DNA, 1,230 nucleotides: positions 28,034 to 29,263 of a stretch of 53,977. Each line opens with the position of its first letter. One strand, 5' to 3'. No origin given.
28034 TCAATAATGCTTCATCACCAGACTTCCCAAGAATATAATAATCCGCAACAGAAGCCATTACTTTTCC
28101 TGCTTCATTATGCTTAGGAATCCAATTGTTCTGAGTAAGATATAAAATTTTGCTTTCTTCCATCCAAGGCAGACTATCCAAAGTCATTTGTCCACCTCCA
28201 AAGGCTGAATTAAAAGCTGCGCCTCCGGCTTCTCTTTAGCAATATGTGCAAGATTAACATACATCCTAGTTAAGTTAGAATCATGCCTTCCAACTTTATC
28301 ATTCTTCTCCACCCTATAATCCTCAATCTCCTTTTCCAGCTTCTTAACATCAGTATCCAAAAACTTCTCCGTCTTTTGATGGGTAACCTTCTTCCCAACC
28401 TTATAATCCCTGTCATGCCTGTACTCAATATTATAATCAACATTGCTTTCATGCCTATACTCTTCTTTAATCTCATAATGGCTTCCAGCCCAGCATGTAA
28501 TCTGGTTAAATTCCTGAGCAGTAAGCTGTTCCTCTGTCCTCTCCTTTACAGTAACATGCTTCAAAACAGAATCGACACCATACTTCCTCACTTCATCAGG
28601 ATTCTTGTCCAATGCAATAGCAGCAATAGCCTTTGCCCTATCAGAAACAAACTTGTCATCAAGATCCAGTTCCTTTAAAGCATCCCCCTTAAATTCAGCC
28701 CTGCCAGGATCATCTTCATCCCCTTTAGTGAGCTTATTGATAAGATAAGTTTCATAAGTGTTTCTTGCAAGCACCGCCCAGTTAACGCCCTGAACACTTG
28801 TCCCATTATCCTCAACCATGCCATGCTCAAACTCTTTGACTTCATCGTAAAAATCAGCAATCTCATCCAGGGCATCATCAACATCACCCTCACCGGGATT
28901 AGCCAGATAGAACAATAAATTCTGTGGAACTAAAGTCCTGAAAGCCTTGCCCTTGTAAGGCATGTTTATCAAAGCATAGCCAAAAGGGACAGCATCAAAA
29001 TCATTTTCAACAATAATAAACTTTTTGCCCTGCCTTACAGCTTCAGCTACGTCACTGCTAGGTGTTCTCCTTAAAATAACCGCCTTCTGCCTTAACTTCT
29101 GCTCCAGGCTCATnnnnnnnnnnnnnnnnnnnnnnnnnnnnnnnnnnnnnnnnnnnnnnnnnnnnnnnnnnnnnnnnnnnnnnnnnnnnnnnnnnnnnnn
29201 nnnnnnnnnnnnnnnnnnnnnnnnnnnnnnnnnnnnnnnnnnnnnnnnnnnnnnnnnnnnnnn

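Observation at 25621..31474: DGR targets are the distal cistrons of a coupled radical SAM - tandem AAA+ - unknown - VP2 - VP1 operon next to LonB; the variable proteins appear cytoplasmic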

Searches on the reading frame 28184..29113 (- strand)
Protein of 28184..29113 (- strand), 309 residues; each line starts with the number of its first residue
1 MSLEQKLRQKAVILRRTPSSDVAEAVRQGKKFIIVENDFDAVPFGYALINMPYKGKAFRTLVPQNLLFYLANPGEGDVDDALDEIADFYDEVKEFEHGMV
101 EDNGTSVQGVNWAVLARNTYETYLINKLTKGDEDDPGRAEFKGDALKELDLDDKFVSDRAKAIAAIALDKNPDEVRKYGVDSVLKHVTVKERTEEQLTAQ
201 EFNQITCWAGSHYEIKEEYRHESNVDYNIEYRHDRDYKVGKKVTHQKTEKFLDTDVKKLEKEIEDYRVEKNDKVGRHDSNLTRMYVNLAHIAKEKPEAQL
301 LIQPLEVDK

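Call 4: search_protein_families(library=pfam, proteins=[window:28184-29113:-], max_evalue=0.01)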
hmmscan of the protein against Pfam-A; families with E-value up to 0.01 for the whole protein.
window:28184-29113:- (309 aa): 0 families

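Call 10: search_protein_families(library=ncbifam, proteins=[window:28184-29113:-], max_evalue=0.01)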
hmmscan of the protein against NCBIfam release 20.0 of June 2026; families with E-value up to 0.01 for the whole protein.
window:28184-29113:- (309 aa): 0 families

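Call 11: search_protein_families(library=padloc, proteins=[window:28184-29113:-], max_evalue=0.01)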
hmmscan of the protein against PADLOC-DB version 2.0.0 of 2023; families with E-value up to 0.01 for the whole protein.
window:28184-29113:- (309 aa): 0 families

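Call 18: find_homologous_proteins(query=window:28184-29113:-)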
Query window:28184-29113:- (309 aa): 81 proteins with E <= 0.001 among 1078 candidates.
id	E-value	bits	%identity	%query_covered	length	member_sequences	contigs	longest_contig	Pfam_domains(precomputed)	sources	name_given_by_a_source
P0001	1.2e-201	686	100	100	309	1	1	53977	-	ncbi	ncbi:MAG: hypothetical protein ABIB71_04840 [Candidatus Woesearchaeota archaeon]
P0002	5.5e-139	481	70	99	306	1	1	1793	-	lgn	-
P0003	3.1e-131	455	66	99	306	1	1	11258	-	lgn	-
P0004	1.0e-126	440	63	100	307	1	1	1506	-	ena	-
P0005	1.0e-116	407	61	98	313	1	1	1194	-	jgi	-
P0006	4.5e-108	379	57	98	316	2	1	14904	-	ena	-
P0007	6.5e-108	379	57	100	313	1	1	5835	-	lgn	-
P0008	5.4e-107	376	56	98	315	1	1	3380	-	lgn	-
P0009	4.1e-106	373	56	100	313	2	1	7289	-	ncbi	-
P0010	1.1e-105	371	56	98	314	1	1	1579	-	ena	-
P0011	1.3e-105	371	54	98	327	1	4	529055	-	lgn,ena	-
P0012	4.3e-105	369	56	98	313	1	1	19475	-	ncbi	-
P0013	6.6e-105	369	56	98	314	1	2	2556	-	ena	-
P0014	9.2e-105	368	57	98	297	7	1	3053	-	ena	-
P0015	1.3e-104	368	57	98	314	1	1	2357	-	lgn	-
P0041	1.7e-94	335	52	96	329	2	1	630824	-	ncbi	ncbi:MAG: hypothetical protein ACP5N2_03750 [Candidatus Nanoarchaeia archaeon]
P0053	1.2e-90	322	50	94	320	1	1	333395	-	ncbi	-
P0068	5.9e-74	267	45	100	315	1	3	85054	-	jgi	jgi:hypothetical protein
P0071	1.4e-69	253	43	99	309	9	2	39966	-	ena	-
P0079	1.6e-57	213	41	97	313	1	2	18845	-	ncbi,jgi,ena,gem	-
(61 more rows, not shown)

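Call 20: find_encoding_contigs(protein=P0041, flank=10000, max_places=2)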
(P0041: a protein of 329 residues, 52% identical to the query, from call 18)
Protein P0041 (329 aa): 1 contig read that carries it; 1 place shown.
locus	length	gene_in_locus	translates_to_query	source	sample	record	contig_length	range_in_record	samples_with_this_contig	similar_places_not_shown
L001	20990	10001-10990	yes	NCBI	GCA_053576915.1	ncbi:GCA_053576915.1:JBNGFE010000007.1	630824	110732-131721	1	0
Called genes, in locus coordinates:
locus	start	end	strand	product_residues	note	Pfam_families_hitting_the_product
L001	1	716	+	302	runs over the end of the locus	PF00892:EamA (weak)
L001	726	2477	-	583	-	PF10088:DUF2326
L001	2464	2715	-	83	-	PF20292:MC7, PF20293:MC6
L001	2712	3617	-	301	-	-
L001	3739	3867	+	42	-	-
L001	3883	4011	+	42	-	-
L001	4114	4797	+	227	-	PF01555:N6_N4_Mtase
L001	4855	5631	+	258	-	PF04055:Radical_SAM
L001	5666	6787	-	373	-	PF00078:RVT_1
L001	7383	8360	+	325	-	-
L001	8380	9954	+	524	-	PF05673:DUF815 (faint), PF05496:RuvB_N (faint), PF03215:Rad17 (faint), PF13191:AAA_16 (faint), PF25199:nSTAND_NTPase5 (faint), PF00004:AAA, PF17862:AAA_lid_3 (weak), PF00004:AAA, +7 more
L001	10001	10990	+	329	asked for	-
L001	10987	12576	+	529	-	-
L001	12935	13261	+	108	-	PF04956:TrbC, PF18895:T4SS_pilin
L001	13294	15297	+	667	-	-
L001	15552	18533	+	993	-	PF26593:TraC-like (weak), PF01935:DUF87, PF19044:P-loop_TraG, PF12846:AAA_10 (weak)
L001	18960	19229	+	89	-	-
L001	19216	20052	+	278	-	PF08271:Zn_Ribbon_TF (weak), PF00382:TFIIB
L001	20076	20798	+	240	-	-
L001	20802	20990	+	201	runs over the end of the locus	-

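Call 21: find_encoding_contigs(protein=P0011, flank=10000, max_places=2)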
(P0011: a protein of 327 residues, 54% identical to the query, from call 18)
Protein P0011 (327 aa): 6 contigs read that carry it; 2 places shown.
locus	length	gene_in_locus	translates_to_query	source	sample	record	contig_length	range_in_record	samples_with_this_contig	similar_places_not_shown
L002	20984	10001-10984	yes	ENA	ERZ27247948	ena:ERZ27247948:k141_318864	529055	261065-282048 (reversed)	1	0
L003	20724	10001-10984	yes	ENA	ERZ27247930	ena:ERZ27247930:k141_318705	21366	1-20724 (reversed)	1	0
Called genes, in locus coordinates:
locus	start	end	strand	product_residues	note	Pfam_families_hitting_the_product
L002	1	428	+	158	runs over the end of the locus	-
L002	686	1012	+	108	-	PF04956:TrbC, PF18895:T4SS_pilin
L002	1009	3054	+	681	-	PF19590:TrbL_3 (weak)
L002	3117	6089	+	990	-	PF26593:TraC-like, PF01935:DUF87, PF19044:P-loop_TraG, PF12846:AAA_10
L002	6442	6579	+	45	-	-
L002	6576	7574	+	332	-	-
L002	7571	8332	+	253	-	PF04055:Radical_SAM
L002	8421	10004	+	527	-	PF03215:Rad17 (faint), PF05496:RuvB_N (faint), PF13191:AAA_16 (faint), PF00004:AAA, PF01078:Mg_chelatase (faint), PF07728:AAA_5 (faint), PF17862:AAA_lid_3 (weak), PF00004:AAA, +1 more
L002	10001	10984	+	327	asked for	-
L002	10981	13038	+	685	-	-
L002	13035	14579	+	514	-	-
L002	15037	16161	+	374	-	PF00078:RVT_1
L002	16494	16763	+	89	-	-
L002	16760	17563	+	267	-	PF08271:Zn_Ribbon_TF, PF00382:TFIIB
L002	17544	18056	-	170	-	-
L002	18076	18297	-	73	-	-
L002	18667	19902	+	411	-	PF00589:Phage_integrase (faint)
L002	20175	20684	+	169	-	-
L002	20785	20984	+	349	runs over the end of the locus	PF00478:IMPDH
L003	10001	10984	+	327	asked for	-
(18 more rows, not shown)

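Call 22: find_encoding_contigs(protein=P0053, flank=10000, max_places=1)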
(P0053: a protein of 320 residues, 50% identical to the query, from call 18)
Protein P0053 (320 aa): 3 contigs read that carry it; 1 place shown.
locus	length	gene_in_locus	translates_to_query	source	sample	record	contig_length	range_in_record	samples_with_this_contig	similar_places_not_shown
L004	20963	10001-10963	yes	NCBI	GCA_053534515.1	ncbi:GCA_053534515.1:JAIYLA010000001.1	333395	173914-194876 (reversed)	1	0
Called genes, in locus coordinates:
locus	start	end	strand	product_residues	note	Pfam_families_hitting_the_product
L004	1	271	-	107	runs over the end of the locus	PF08069:Ribosomal_S13_N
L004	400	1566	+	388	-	PF00494:SQS_PSY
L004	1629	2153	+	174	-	-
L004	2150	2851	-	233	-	PF01978:TrmB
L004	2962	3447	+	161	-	-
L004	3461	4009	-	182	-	-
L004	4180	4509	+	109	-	-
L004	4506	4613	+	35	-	-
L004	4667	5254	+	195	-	PF01015:Ribosomal_S3Ae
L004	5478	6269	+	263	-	PF04055:Radical_SAM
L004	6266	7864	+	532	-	PF05496:RuvB_N (faint), PF13191:AAA_16 (faint), PF20720:nSTAND3 (faint), PF00004:AAA, PF00910:RNA_helicase (faint), PF07728:AAA_5 (faint), PF17862:AAA_lid_3 (weak), PF00004:AAA, +2 more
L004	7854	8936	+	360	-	-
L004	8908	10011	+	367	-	-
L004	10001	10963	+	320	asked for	-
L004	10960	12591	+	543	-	-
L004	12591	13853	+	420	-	-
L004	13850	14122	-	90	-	-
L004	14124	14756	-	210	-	PF01163:RIO1, PF00069:Pkinase (weak), PF07714:PK_Tyr_Ser-Thr (weak), PF03109:ABC1 (weak)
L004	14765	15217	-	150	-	PF15956:DUF4760 (weak)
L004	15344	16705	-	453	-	PF02881:SRP54_N, PF00448:SRP54, PF13401:AAA_22 (weak), PF01656:CbiA (weak), PF02978:SRP_SPB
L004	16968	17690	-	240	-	PF02535:Zip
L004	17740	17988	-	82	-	-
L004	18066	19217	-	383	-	PF02881:SRP54_N (weak), PF00448:SRP54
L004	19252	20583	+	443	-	PF01676:Metalloenzyme, PF10143:PhosphMutase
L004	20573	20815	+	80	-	PF07866:DUF1653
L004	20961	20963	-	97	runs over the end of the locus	-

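Call 23: find_encoding_contigs(protein=P0068, flank=10000, max_places=1)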
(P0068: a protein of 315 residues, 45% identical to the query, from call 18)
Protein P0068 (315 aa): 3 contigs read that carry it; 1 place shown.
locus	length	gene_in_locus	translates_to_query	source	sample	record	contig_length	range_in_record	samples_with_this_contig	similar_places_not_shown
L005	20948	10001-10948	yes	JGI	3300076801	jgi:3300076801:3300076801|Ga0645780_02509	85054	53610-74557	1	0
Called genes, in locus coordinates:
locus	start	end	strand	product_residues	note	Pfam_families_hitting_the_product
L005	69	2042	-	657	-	-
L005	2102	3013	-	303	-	-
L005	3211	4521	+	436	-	-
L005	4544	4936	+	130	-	PF00515:TPR_1 (weak), PF07719:TPR_2 (weak), PF09976:TPR_21 (faint), PF13181:TPR_8 (faint), PF13424:TPR_12 (faint), PF13432:TPR_16 (weak), PF13414:TPR_11, PF00515:TPR_1, +1 more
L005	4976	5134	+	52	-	-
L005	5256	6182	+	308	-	-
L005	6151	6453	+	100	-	-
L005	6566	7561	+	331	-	-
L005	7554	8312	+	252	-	PF04055:Radical_SAM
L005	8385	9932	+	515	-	PF03215:Rad17 (faint), PF05496:RuvB_N (faint), PF05673:DUF815 (faint), PF13191:AAA_16 (faint), PF14532:Sigma54_activ_2 (faint), PF24883:NPHP3_N (faint), PF00004:AAA, PF00004:AAA, +13 more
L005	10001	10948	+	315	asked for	-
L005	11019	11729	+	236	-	PF20347:DUF6642 (weak)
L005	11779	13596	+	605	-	-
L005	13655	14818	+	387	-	-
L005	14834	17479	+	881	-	-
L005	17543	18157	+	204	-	-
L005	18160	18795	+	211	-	-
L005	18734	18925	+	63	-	-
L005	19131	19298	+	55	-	-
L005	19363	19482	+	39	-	-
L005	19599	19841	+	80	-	-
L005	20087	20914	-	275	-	PF01930:Cas_Cas4 (faint), PF08696:Dna2, PF12705:PDDEXK_1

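Call 24: find_encoding_contigs(protein=P0071, flank=10000, max_places=1)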
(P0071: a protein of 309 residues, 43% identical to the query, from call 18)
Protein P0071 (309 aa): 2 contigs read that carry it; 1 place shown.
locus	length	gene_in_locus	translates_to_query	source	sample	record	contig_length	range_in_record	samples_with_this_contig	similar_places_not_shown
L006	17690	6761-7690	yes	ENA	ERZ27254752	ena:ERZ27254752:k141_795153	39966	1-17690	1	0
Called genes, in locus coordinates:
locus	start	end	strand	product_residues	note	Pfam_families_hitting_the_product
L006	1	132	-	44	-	?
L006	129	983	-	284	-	-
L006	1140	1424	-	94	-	PF03683:UPF0175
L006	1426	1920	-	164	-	PF11848:DUF3368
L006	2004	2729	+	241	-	PF02616:SMC_ScpA (weak)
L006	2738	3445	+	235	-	PF01411:tRNA-synt_2c, PF07973:tRNA_SAD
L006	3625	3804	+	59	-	-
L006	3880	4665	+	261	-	PF04055:Radical_SAM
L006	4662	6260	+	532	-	PF05496:RuvB_N (faint), PF00004:AAA, PF07728:AAA_5 (faint), PF13401:AAA_22 (faint), PF13671:AAA_33 (faint), PF20720:nSTAND3 (faint), PF17862:AAA_lid_3 (faint), PF00004:AAA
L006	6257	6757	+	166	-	-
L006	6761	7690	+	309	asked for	-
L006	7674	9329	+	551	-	-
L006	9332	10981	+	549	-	-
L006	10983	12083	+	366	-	-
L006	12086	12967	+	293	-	-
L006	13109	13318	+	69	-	-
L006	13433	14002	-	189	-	-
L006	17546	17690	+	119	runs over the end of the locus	PF13392:HNH_3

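Call 25: find_encoding_contigs(protein=P0079, flank=10000, max_places=1)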
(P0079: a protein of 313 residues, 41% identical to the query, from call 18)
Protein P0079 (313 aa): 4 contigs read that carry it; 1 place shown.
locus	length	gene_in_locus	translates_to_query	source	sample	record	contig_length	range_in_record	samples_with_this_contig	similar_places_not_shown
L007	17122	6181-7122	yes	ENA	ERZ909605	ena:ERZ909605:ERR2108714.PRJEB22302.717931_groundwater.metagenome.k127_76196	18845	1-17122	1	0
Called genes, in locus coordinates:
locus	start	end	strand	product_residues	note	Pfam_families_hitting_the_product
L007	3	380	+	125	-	?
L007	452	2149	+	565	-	-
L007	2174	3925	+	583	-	-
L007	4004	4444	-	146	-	-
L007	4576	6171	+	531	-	PF06068:TIP49 (faint), PF01695:IstB_IS21 (faint), PF05673:DUF815 (faint), PF25199:nSTAND_NTPase5 (faint), PF13191:AAA_16 (faint), PF00004:AAA, PF17862:AAA_lid_3, PF00004:AAA, +4 more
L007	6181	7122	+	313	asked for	-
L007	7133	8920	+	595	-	-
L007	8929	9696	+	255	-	PF04055:Radical_SAM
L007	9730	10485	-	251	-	-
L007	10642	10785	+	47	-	-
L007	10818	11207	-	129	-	PF03692:CxxCxxCC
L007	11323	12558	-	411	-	-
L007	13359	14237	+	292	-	PF00265:TK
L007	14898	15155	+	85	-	-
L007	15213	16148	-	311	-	-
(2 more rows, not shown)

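Call 30: search_solved_structures(query=window:28184-29113:-, max_evalue=10)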
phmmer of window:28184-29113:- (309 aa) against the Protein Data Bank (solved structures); distinct sequences matched with E-value up to 10: 2.
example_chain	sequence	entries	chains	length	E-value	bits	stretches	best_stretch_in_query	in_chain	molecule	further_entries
8i2s_A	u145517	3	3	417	1.7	11.1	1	81-122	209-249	4-hydroxyphenylpyruvate dioxygenase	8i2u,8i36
7e0x_A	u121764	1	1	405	1.7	11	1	81-122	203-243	4-hydroxyphenylpyruvate dioxygenase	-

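Call 44: predict_structure(alignment_id=A2)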
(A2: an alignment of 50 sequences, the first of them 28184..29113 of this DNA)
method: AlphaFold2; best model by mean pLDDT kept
length: 309 residues; sequences in the alignment: 50
mean_pLDDT: 80.6   pTM: 0.69
mean pLDDT of the five models: 80.6, 79.5, 78.1, 78.1, 76.6
residues with pLDDT >= 90: 113; 70-90: 128; 50-70: 49; < 50: 19
segments of 3 or more residues with pLDDT < 50: 5-15, 104-109
pLDDT, mean of each block of 10 residues (from residue 1): 46 52 83 75 83 69 89 87 91 74 49 86 93 79 93 92 88 70 63 86 91 90 85 89 75 78 94 91 95 91 73
secondary structure, 60 per line:
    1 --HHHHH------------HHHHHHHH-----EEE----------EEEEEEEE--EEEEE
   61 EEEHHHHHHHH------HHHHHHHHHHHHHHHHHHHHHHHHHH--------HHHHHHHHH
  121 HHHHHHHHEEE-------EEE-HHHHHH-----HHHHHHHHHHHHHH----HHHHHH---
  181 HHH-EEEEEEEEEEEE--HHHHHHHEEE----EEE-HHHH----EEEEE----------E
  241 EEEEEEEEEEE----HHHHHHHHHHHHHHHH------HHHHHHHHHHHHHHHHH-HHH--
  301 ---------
elements in order: H3-7 H20-27 E33-35 E46-53 E56-63 H64-71 H78-103 H112-128 E129-131 E139-141 H143-148 H154-167 H172-177 E185-196 H199-205 E206-208 E213-215 H217-220 E225-229 E240-251 H256-271 H278-294

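Call 46: fold_search(model_id=the predicted structure, library=pdb)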
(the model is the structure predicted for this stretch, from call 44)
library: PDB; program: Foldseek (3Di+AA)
matches with E <= 10: 327; with E <= 0.001: 0
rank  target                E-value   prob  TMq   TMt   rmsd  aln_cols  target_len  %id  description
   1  8r7c_A                3.8e-01  0.10  0.13  0.06  18.0       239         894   11  MutSbeta bound to compound CHDI-00915542 in the canonical DNA-mismatch bound form (released 2024-11-27)
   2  8rau_A                4.2e-01  0.08  0.12  0.06  18.4       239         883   13  The crystal structure of DNA-bound human MutSbeta (MSH2/MSH3) in the canonical mismatch bound conformation with ADP bo (released 2025-06-11)
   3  9fgd_E                1.1e+00  0.18  0.15  0.14  16.5       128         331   10  Cryo-EM structure of the full-length alpha1beta3gamma2 GABA(A) receptor in SMALPs without PIP2 and in complex with Mb3 (released 2025-06-04)
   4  5mnt_B                1.3e+00  0.02  0.08  0.06  40.3       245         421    9  Bacteriophage Qbeta maturation protein (released 2017-01-11)
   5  6hyz_A                1.4e+00  0.04  0.11  0.11  15.1       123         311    8  THE GLIC PENTAMERIC LIGAND-GATED ION CHANNEL MUTANT K248C (released 2018-12-19)
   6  3gnl_A                1.6e+00  0.11  0.15  0.18  13.3       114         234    7  Structure of uncharacterized protein (LMOf2365_1472) from Listeria monocytogenes serotype 4b (released 2009-04-21)
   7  8p0b_A                1.6e+00  0.08  0.09  0.05  15.3       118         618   13  Thogoto virus polymerase in Mode B conformation and bound to 32-mer loop promoter RNA (released 2024-05-22)
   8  9ex6_A                1.7e+00  0.06  0.15  0.15  18.5       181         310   12  CryoEM structure of sTeLIC nanodisc in closed state (released 2025-03-26)
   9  6w1w_A                1.7e+00  0.06  0.15  0.13  25.1       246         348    6  Crystal Structure of Motility Associated Killing Factor B from Vibrio cholerae (released 2020-03-25)
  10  9y80_C                1.8e+00  0.14  0.16  0.15  15.8       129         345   10  Homomeric Glycine Receptor alpha2 with PTX in a Desensitized State (released 2026-03-18)
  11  6hug_B                1.8e+00  0.13  0.15  0.14  16.8       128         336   10  CryoEM structure of human full-length alpha1beta3gamma2L GABA(A)R in complex with picrotoxin and megabody Mb38. (released 2019-01-02)
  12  8ffz_B                1.9e+00  0.01  0.09  0.04  22.6       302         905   12  TFIIIA-TFIIIC-Brf1-TBP complex bound to 5S rRNA gene (released 2023-06-21)
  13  9fev_A                2.1e+00  0.14  0.16  0.15  16.6       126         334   10  Cryo-EM structure of the beta3 homomeric GABA(A) receptor in the long-lived resting state (released 2025-06-04)
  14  6ud3_A                2.1e+00  0.06  0.15  0.14  16.4       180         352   10  Full length Glycine receptor reconstituted in lipid nanodisc in Gly/PTX-bound open/blocked conformation (released 2020-07-29)
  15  7qn5_B                2.3e+00  0.13  0.16  0.15  16.2       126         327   10  Cryo-EM structure of human full-length extrasynaptic alpha4beta3delta GABA(A)R in complex with nanobody Nb25 (released 2022-04-13)
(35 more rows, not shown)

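Call 53: fold_search(model_id=the predicted structure, library=viral)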
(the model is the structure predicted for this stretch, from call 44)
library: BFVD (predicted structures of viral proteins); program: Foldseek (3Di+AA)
matches with E <= 10: 347; with E <= 0.001: 0
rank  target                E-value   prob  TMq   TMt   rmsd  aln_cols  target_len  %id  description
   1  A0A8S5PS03            9.3e-02  0.44  0.14  0.22  15.9       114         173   18  Uncharacterized protein [Siphoviridae sp. ctdjo3]
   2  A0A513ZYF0            2.6e-01  0.57  0.10  0.19  11.3        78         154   17  Uncharacterized protein [Pantoea phage vB_PagM_AAM37]
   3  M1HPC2                3.3e-01  0.38  0.14  0.11  17.4        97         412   18  (no name in the UniProt tables at hand)
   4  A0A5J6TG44            4.1e-01  0.06  0.10  0.11  26.3       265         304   13  Putative DNA-binding protein [Salmonella phage vB_SenS_SB28]
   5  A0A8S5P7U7            5.7e-01  0.09  0.09  0.16  18.0       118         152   16  Uncharacterized protein [Siphoviridae sp. ct2QJ10]
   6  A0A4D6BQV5            6.7e-01  0.03  0.11  0.10  23.1       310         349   11  (no name in the UniProt tables at hand)
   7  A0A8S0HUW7            7.1e-01  0.16  0.09  0.30  11.2        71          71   18  (no name in the UniProt tables at hand)
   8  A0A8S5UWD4            7.9e-01  0.10  0.10  0.20  17.9       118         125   11  Uncharacterized protein [Podoviridae sp. ctLPy3]
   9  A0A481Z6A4            7.9e-01  0.07  0.12  0.08  19.2       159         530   12  Ribonuclease III [Pithovirus LCPAC104]
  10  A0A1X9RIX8            8.4e-01  0.14  0.17  0.31  17.1       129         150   15  E4 ORF1 [bat adenovirus 10]
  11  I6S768                8.4e-01  0.12  0.11  0.19   9.9        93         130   14  (no name in the UniProt tables at hand)
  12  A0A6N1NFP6            8.8e-01  0.13  0.12  0.21  10.8       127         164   12  Putative ORFan [Tupanvirus deep ocean]
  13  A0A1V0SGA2            9.3e-01  0.07  0.11  0.11  16.3       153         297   14  Uncharacterized protein [Hokovirus HKV1]
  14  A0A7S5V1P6            9.9e-01  0.14  0.16  0.31   8.6       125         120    7  (no name in the UniProt tables at hand)
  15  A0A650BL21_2          1.0e+00  0.03  0.10  0.04  13.4       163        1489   13  Replicase polyprotein 1ab [Botrylloides leachii nidovirus]
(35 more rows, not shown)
